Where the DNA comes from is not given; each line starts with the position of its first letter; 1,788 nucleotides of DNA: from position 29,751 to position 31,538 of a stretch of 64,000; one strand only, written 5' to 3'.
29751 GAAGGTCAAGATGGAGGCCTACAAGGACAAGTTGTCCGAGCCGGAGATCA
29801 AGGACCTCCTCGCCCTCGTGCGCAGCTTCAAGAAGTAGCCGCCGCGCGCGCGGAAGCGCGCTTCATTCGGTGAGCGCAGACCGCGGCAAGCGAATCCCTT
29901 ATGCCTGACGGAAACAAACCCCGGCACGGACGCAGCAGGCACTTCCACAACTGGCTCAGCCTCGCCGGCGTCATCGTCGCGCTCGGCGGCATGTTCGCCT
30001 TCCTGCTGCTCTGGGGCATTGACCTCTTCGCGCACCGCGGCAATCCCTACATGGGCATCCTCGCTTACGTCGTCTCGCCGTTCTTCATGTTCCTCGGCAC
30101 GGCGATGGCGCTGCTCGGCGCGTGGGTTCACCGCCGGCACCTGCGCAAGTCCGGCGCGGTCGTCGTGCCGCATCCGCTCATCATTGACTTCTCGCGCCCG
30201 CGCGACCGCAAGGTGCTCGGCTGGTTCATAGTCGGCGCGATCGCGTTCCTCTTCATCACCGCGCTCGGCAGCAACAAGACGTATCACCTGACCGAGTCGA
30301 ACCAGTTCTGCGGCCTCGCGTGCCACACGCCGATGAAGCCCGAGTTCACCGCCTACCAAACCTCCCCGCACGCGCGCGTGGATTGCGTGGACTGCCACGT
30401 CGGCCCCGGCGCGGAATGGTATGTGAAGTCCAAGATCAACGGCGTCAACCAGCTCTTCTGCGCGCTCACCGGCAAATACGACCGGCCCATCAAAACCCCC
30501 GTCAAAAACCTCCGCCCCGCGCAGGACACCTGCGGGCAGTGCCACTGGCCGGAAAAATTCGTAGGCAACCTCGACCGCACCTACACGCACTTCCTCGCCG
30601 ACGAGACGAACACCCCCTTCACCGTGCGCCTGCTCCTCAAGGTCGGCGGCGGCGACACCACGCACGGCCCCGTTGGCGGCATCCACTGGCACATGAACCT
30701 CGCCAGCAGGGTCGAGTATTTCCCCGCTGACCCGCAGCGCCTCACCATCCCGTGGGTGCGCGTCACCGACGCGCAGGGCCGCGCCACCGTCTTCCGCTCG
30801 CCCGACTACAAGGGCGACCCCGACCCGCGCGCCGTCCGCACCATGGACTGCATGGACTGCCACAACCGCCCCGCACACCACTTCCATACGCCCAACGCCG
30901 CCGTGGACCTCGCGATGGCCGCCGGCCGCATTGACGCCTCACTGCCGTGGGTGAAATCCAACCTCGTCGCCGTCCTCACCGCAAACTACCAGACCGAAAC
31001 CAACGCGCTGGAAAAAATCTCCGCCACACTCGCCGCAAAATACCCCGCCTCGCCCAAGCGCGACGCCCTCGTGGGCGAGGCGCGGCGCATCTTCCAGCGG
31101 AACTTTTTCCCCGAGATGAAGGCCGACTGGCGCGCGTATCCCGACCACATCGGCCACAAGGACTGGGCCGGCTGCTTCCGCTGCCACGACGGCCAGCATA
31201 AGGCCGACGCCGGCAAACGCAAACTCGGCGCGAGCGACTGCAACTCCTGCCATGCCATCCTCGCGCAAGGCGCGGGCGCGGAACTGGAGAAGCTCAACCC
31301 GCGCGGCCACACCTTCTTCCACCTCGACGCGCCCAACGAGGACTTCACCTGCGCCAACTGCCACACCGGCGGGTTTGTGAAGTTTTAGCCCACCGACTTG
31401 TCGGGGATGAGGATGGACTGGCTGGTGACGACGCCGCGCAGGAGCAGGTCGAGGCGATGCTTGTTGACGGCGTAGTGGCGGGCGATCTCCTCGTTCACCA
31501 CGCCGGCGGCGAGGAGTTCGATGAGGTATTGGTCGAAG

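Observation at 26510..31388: Four-gene porin-cytochrome module with the parts list of an extracellular electron-transfer (Mtr/Mto/Pcc-type) conduit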

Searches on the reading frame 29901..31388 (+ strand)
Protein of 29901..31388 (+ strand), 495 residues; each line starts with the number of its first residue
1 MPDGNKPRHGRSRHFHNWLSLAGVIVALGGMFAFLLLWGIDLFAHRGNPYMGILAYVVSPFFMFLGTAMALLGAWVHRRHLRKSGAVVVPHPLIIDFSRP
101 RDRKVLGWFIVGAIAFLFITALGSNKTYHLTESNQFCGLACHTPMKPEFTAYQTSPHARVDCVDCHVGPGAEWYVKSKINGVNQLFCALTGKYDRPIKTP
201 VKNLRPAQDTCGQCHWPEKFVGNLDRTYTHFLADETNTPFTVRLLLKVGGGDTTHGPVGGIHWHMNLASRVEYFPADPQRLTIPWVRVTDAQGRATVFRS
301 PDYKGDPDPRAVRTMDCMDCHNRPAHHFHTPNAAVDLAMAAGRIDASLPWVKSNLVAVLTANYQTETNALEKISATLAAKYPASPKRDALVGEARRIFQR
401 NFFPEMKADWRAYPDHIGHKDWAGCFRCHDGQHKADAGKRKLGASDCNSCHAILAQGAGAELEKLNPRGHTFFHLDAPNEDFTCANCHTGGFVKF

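Call 4: search_protein_families(library=pfam, proteins=[window:29901-31388:+], max_evalue=1)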
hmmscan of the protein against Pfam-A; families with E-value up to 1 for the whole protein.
window:29901-31388:+ (495 aa): 7 families
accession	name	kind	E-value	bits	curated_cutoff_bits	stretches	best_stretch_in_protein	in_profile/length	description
PF03264.19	Cytochrom_NNT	-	3.3e-13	50.2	24.1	1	102-199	4-105/174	NapC/NirT cytochrome c family, N-terminal region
PF14522.11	Cytochrome_C7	-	5.8e-05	23.3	24.8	1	421-451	43-66/67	Cytochrome c7 and related cytochrome c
PF14537.11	Cytochrom_c3_2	-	0.00034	21.5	25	1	419-489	2-65/79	Cytochrome c3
PF02085.21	Cytochrom_CIII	-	0.0018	19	22.9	2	415-489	24-83/101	Class III cytochrome C family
PF22113.1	Mtrc-MtrF_II-IV_dom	-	0.0048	16.9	30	1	154-217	76-129/176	Outer membrane cytochrome MtrC/MtrF-like, domains II/IV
PF09699.15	Paired_CXXCH_1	-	0.23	11.6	20.6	1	445-489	7-37/41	Doubled CXXCH motif (Paired_CXXCH_1)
PF10177.14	DUF2371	-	0.94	10.2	22.9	0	60-83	48-71/143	Uncharacterised conserved protein (DUF2371)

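Call 5: search_protein_families(library=ncbifam, proteins=[window:29901-31388:+], max_evalue=1)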
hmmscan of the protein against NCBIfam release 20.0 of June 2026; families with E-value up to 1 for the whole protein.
window:29901-31388:+ (495 aa): 10 families
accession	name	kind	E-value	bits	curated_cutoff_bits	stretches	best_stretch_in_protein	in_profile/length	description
TIGR03153.1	cytochr_NrfH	equivalog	1.4e-13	51.1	134.2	1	112-216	5-110/138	cytochrome c nitrite reductase small subunit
TIGR02162.1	torC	equivalog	6.1e-08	32.3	478.2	1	97-198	7-113/387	pentaheme c-type cytochrome TorC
TIGR02161.1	napC_nirT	subfamily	3.8e-07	30.2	310.6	1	97-202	9-118/185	periplasmic nitrate (or nitrite) reductase c-type cytochrome, NapC/NirT family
NF011606.0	PRK15032.1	equivalog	7.7e-05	22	455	1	105-198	17-114/390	pentaheme c-type cytochrome TorC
TIGR04315.1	octaheme_Shew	subfamily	0.0043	16.1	375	1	131-216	68-153/440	tetrathionate reductase family octaheme c-type cytochrome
NF041762.1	diheme_GEGP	equivalog_domain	0.0048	16.1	300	1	411-467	16-74/359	GEGP motif-containing diheme protein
NF045722.1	c3_cytochr_TmcA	equivalog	0.0062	16.4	114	1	413-489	45-125/125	acidic tetraheme cytochrome c3 TmcA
NF051471.1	cytcCgr1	equivalog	0.011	15.4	340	1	109-157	10-56/204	cytochrome c-type protein Cgr1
NF007906.0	PRK10617.1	equivalog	0.033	14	349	1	106-209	26-134/200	cytochrome c-type protein NapC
NF047622.1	SptSoretCytCDesul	equivalog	0.7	9.3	400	1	420-452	233-262/275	split-Soret cytochrome c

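Call 11: search_solved_structures(query=window:29901-31388:+, max_evalue=1, show_alignments=1)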
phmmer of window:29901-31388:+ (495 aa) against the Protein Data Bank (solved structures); distinct sequences matched with E-value up to 1: 4.
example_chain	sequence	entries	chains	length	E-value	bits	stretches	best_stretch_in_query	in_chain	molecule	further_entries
2j7a_C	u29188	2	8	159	0.032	16.2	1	103-171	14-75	CYTOCHROME C QUINOL DEHYDROGENASE NRFH | NAPC/NIRT CYTOCHROME C FAMILY PROTEIN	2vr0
2azq_A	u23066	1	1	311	0.52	12.2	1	262-328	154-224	catechol 1,2-dioxygenase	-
1wad_A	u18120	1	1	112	0.8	11.6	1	151-216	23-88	CYTOCHROME C3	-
3cyr_A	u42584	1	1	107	0.99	11.3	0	151-193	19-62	CYTOCHROME C3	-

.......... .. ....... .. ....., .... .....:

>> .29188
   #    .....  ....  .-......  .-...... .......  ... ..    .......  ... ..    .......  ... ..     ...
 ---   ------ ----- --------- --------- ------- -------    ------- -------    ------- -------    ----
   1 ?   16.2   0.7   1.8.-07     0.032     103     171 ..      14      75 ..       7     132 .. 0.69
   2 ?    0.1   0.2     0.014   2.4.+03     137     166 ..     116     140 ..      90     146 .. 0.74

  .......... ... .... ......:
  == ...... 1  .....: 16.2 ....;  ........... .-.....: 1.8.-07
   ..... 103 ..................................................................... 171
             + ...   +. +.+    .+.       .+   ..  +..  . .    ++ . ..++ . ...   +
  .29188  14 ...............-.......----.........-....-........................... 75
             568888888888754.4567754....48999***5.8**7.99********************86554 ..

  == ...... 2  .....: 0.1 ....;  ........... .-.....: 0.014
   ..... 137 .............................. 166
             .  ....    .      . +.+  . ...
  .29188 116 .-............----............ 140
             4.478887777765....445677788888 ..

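Call 26: find_homologous_proteins(query=window:29901-31388:+)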
Query window:29901-31388:+ (495 aa): 7973 proteins with E <= 0.001 among 8000 candidates; the best 120 are listed.
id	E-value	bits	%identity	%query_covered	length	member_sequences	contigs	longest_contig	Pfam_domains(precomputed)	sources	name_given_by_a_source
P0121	0.0e+0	1201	100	100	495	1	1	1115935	PF03264.20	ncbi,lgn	-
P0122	7.1e-250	848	71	97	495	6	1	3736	PF03264.20,PF14522.12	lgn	-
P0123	5.4e-244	829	69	98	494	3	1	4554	PF03264.20,PF14522.12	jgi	jgi:hypothetical protein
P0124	2.1e-243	827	68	99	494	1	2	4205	PF14537.12,PF03264.20,PF14522.12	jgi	jgi:nitrate/TMAO reductase-like tetraheme cytochrome c subunit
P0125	2.7e-243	827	70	98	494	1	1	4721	PF14537.12,PF03264.20,PF14522.12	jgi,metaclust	metaclust:\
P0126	8.5e-242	822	68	99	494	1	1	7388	PF03264.20,PF14522.12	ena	-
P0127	2.1e-240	817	68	98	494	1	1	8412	PF03264.20,PF14522.12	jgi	jgi:hypothetical protein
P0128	1.9e-239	814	68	98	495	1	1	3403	PF03264.20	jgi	jgi:nitrate/TMAO reductase-like tetraheme cytochrome c subunit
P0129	2.1e-238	811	68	97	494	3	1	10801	PF03264.20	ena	-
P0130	3.2e-238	810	67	99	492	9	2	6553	PF03264.20,PF02085.22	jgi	-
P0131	5.3e-238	809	68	99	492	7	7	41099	PF03264.20,PF14522.12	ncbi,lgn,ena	-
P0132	5.6e-238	809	69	98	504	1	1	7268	PF03264.20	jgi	jgi:hypothetical protein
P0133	1.2e-237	808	67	98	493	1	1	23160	PF03264.20,PF14522.12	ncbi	-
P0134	1.3e-237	808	68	98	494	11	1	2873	PF14537.12,PF03264.20,PF14522.12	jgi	jgi:nitrate/TMAO reductase-like tetraheme cytochrome c subunit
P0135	1.6e-237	808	65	100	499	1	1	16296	PF03264.20,PF02085.22,PF14522.12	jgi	jgi:nitrate/TMAO reductase-like tetraheme cytochrome c subunit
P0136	2.2e-237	807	67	99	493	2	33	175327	PF03264.20,PF14522.12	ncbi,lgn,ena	-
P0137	3.8e-237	806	68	96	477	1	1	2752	PF03264.20,PF14522.12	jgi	jgi:nitrate/TMAO reductase-like tetraheme cytochrome c subunit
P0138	8.7e-237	805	67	99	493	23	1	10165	PF03264.20,PF14522.12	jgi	-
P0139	1.7e-236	804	68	98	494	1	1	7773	PF03264.20,PF14522.12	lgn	-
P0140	2.2e-235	801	67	98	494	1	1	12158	PF03264.20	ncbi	-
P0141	2.2e-235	801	67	98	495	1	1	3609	PF03264.20,PF14522.12,PF22113.2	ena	-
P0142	4.0e-235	800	67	99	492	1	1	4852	PF14537.12,PF03264.20,PF14522.12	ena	-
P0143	2.7e-234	797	66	99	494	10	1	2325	PF03264.20,PF14522.12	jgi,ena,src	-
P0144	5.7e-234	796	65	100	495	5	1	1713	PF14537.12,PF03264.20,PF14522.12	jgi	-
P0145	9.1e-233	792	66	97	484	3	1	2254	PF03264.20,PF14522.12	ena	-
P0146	2.9e-232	790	66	98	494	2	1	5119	PF14537.12,PF03264.20,PF14522.12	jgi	jgi:nitrate/TMAO reductase-like tetraheme cytochrome c subunit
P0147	3.3e-232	790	65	99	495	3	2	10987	PF03264.20,PF14522.12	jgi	jgi:nitrate/TMAO reductase-like tetraheme cytochrome c subunit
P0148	4.4e-232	790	68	95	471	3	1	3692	PF03264.20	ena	-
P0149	5.1e-232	789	65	99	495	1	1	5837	PF14537.12,PF03264.20,PF14522.12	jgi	jgi:nitrate/TMAO reductase-like tetraheme cytochrome c subunit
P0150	1.9e-230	784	66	98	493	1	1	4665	PF03264.20,PF14522.12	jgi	-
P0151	3.5e-230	783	65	99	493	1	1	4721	PF14537.12,PF03264.20,PF14522.12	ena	-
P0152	4.1e-230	783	67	97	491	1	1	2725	PF03264.20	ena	-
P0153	1.9e-229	781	66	100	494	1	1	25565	PF03264.20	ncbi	-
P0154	2.6e-229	780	65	100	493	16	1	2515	PF02687.28,PF03264.20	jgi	jgi:nitrate/TMAO reductase-like tetraheme cytochrome c subunit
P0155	2.7e-229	780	66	97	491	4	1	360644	PF14537.12,PF03264.20,PF14522.12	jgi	jgi:nitrate/TMAO reductase-like tetraheme cytochrome c subunit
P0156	2.8e-229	780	65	100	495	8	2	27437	PF03264.20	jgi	jgi:nitrate/TMAO reductase-like tetraheme cytochrome c subunit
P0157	4.3e-229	780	68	96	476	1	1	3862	PF14537.12,PF03264.20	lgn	-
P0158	5.8e-229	779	65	97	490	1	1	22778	PF03264.20,PF14522.12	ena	-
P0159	1.7e-228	778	65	97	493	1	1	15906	PF03264.20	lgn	-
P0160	9.4e-228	775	62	99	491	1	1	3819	PF03264.20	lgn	-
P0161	1.7e-227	775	65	98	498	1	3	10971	PF03264.20,PF14522.12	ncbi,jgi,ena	-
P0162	1.7e-227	774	65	98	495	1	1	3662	PF03264.20,PF14522.12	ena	-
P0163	5.4e-227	773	67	95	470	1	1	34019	PF03264.20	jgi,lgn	jgi:nitrate/TMAO reductase-like tetraheme cytochrome c subunit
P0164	2.6e-226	771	65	98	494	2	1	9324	PF03264.20,PF14522.12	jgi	jgi:nitrate/TMAO reductase-like tetraheme cytochrome c subunit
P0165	3.8e-226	770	65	97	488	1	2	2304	PF03264.20,PF14522.12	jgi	jgi:hypothetical protein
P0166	4.0e-226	770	63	100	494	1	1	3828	PF03264.20,PF02085.22,PF14522.12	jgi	jgi:nitrate/TMAO reductase-like tetraheme cytochrome c subunit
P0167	4.4e-226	770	63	98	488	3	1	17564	PF14537.12,PF03264.20,PF14522.12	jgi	jgi:nitrate/TMAO reductase-like tetraheme cytochrome c subunit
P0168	4.5e-226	770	65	97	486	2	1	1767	PF03264.20,PF14522.12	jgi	jgi:nitrate/TMAO reductase-like tetraheme cytochrome c subunit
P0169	4.8e-226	770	63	100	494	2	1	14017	PF03264.20,PF14522.12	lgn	-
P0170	1.2e-225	768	66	97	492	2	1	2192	PF14537.12,PF03264.20,PF14522.12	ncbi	-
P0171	1.5e-225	768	63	100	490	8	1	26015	PF03264.20,PF14522.12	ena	-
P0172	1.7e-225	768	64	99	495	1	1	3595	PF14537.12,PF03264.20,PF14522.12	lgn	-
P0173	2.2e-225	768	65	97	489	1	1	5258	PF14537.12,PF03264.20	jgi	jgi:nitrate/TMAO reductase-like tetraheme cytochrome c subunit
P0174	3.0e-225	767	64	100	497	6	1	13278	PF03264.20,PF14522.12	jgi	jgi:hypothetical protein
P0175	3.3e-225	767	65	97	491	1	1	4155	PF14537.12,PF03264.20,PF14522.12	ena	-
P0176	3.4e-225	767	65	98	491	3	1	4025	PF14537.12,PF03264.20,PF14522.12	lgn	-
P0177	1.0e-224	765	64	99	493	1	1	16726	PF03264.20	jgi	jgi:hypothetical protein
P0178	1.1e-224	765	64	99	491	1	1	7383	PF03264.20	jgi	jgi:nitrate/TMAO reductase-like tetraheme cytochrome c subunit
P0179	1.2e-224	765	62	100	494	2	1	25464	PF03264.20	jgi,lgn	jgi:nitrate/TMAO reductase-like tetraheme cytochrome c subunit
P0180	2.3e-224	764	62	100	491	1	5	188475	PF03264.20,PF14522.12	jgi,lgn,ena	-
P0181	3.7e-224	763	63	98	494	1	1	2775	PF03264.20,PF14522.12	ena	-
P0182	8.4e-224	762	64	98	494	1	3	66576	PF03264.20,PF14522.12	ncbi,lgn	-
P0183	1.0e-223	762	66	95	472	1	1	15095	PF14537.12,PF03264.20,PF14522.12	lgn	-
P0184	1.5e-223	761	64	98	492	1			PF03264.20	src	-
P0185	1.6e-223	761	66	99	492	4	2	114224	PF03264.20,PF14522.12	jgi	jgi:nitrate/TMAO reductase-like tetraheme cytochrome c subunit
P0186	3.9e-223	760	64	98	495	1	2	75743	PF03264.20,PF14522.12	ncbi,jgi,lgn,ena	-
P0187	4.0e-223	760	64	98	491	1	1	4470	PF03264.20,PF14522.12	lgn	-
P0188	5.4e-223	760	64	100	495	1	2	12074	PF14537.12,PF03264.20,PF14522.12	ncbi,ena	-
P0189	5.5e-223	760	61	100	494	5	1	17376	PF03264.20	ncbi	-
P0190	6.6e-223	759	62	100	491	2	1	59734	PF03264.20,PF14522.12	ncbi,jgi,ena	jgi:hypothetical protein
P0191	8.5e-223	759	64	98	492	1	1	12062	PF03264.20,PF14522.12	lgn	-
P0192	1.1e-222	759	63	97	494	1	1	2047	PF03264.20,PF14522.12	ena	-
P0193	1.4e-222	758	65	97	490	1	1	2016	PF14537.12,PF03264.20,PF14522.12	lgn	-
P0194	2.0e-222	758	64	99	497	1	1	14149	PF03264.20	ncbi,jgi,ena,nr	ncbi:MAG TPA: NapC/NirT family cytochrome c [Verrucomicrobiae bacterium]|nr:NapC/NirT family cytochr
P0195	2.3e-222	758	62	98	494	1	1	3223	PF03264.20,PF14522.12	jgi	jgi:nitrate/TMAO reductase-like tetraheme cytochrome c subunit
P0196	6.2e-222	756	63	97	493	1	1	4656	PF14537.12,PF03264.20,PF14522.12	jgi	jgi:nitrate/TMAO reductase-like tetraheme cytochrome c subunit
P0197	8.4e-222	756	64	98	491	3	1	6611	PF03264.20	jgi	jgi:nitrate/TMAO reductase-like tetraheme cytochrome c subunit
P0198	1.4e-221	755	64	97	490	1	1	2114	PF14537.12,PF03264.20,PF14522.12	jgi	jgi:nitrate/TMAO reductase-like tetraheme cytochrome c subunit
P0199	3.5e-221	754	62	100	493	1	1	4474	PF14537.12,PF03264.20,PF14522.12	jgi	jgi:nitrate/TMAO reductase-like tetraheme cytochrome c subunit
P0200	8.6e-221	752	64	97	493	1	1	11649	PF14537.12,PF03264.20,PF02085.22,PF14522.12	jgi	jgi:nitrate/TMAO reductase-like tetraheme cytochrome c subunit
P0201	9.3e-221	752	63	100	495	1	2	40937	PF14537.12,PF03264.20,PF14522.12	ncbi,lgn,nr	ncbi:MAG: NapC/NirT family cytochrome c [Verrucomicrobia subdivision 3 bacterium]|nr:NapC/NirT famil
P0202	1.7e-220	751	63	99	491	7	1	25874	PF14537.12,PF03264.20,PF14522.12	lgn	-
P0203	1.8e-220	751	64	97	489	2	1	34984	PF14537.12,PF03264.20,PF14522.12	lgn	-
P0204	2.0e-220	751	64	97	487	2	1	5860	PF03264.20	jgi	jgi:nitrate/TMAO reductase-like tetraheme cytochrome c subunit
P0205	5.7e-220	750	62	100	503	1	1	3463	PF03264.20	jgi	jgi:nitrate/TMAO reductase-like tetraheme cytochrome c subunit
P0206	7.1e-220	749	64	97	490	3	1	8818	PF14537.12,PF03264.20,PF14522.12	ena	-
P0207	7.5e-220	749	63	97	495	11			PF03264.20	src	-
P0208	8.5e-220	749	62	98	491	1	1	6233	PF03264.20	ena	-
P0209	1.1e-219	749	61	100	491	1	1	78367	PF14537.12,PF03264.20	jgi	jgi:nitrate/TMAO reductase-like tetraheme cytochrome c subunit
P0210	1.1e-219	749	62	98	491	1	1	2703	PF03264.20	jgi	jgi:nitrate/TMAO reductase-like tetraheme cytochrome c subunit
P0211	1.1e-219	749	63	98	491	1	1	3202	PF03264.20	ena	-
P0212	1.6e-219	748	62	99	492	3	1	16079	PF14537.12,PF03264.20,PF14522.12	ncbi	-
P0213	3.3e-219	747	63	97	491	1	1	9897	PF14537.12,PF03264.20,PF14522.12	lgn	-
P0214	3.4e-219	747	64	97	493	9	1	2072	PF14537.12,PF03264.20,PF02085.22,PF14522.12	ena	-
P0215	4.1e-219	747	62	99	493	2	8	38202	PF03264.20,PF14522.12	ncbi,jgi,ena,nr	ncbi:MAG: cytochrome C [Verrucomicrobia bacterium]|nr:cytochrome C [Verrucomicrobiota bacterium]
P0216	1.1e-218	745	62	99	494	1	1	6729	PF03264.20,PF14522.12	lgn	-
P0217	3.1e-218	744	63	97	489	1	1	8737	PF14537.12,PF03264.20,PF02085.22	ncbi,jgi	-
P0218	3.2e-218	744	63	100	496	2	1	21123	PF14537.12,PF03264.20,PF14522.12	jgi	jgi:nitrate/TMAO reductase-like tetraheme cytochrome c subunit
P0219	3.4e-218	744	63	97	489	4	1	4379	PF14537.12,PF03264.20,PF02085.22,PF14522.12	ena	-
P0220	5.1e-218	743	63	98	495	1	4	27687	PF14537.12,PF03264.20,PF14522.12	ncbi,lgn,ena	-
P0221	1.1e-217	742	61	100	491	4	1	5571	PF03264.20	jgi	jgi:fumarate reductase subunit C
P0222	3.6e-217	740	64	97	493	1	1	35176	PF14537.12,PF03264.20,PF14522.12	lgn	-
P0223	4.1e-217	740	62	98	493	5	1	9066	PF03264.20,PF14522.12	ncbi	-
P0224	4.5e-217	740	63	97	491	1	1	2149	PF14537.12,PF03264.20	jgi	jgi:nitrate/TMAO reductase-like tetraheme cytochrome c subunit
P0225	5.8e-217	740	63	99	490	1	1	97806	PF14537.12,PF03264.20,PF14522.12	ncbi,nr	ncbi:MAG: NapC/NirT family cytochrome c [Verrucomicrobiota bacterium]|nr:NapC/NirT family cytochrome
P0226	1.2e-216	739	62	100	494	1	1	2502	PF14537.12,PF03264.20,PF14522.12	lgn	-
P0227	1.5e-216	738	62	97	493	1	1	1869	PF14537.12,PF03264.20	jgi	jgi:nitrate/TMAO reductase-like tetraheme cytochrome c subunit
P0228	1.6e-216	738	63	98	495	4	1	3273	PF03264.20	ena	-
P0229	1.8e-216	738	60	100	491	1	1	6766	PF03264.20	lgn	-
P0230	2.2e-216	738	62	97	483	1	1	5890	PF03264.20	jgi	jgi:nitrate/TMAO reductase-like tetraheme cytochrome c subunit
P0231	3.4e-216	737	64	95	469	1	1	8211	PF03264.20,PF14522.12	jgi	jgi:nitrate/TMAO reductase-like tetraheme cytochrome c subunit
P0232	3.9e-216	737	62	99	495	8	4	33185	PF03264.20,PF14522.12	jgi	jgi:nitrate/TMAO reductase-like tetraheme cytochrome c subunit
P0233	5.9e-216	736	62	99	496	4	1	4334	PF03264.20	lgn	-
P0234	1.1e-215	736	62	98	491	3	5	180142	PF03264.20,PF02085.22,PF14522.12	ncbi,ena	-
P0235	1.2e-215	735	62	99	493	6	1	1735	PF14537.12,PF03264.20,PF14522.12,PF22113.2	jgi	jgi:nitrate/TMAO reductase-like tetraheme cytochrome c subunit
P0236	1.9e-215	735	61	99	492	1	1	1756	PF03264.20,PF14522.12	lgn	-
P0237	2.0e-215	735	60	98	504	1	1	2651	PF03264.20,PF14522.12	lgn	-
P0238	5.0e-215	733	62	97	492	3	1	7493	PF14537.12,PF03264.20,PF14522.12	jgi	jgi:nitrate/TMAO reductase-like tetraheme cytochrome c subunit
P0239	7.1e-215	733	62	98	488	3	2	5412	PF14537.12,PF03264.20,PF02085.22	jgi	jgi:hypothetical protein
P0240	7.2e-215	733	62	97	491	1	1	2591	PF14537.12,PF03264.20,PF14522.12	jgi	-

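Call 45: predict_structure(alignment_id=A2)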
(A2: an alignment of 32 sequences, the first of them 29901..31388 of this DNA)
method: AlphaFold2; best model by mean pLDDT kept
length: 495 residues; sequences in the alignment: 32
mean_pLDDT: 54.9   pTM: 0.34
mean pLDDT of the five models: 54.9, 53.1, 52.6, 52.6, 51.9
residues with pLDDT >= 90: 14; 70-90: 132; 50-70: 107; < 50: 242
segments of 3 or more residues with pLDDT < 50: 1-12, 132-175, 187-189, 191-269, 316-328, 403-431, 440-495
pLDDT, mean of each block of 10 residues (from residue 1): 40 66 86 82 59 74 89 81 59 72 82 81 66 44 36 33 43 49 51 38 32 31 37 39 37 36 39 61 63 66 76 54 44 71 86 73 60 88 88 78 38 33 34 51 33 34 37 27 27 24
secondary structure, 60 per line:
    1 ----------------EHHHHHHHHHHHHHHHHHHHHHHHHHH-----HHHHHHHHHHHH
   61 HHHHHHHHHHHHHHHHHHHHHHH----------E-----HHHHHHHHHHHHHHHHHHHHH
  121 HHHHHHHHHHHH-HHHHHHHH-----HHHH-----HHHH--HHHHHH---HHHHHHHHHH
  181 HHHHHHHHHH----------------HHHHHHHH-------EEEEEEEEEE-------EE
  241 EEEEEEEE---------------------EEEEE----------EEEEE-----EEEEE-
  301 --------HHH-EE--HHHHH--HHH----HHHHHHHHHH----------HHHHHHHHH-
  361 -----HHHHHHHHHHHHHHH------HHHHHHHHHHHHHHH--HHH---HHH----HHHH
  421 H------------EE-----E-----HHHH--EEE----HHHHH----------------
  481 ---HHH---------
elements in order: H18-43 H49-83 H100-132 H134-141 H147-150 H156-159 H162-167 H171-190 H207-214 E222-231 E239-248 E270-274 E285-289 E295-299 H317-321 H331-340 H351-359 H366-380 H387-401 H417-421 H447-450 E453-455 H460-464
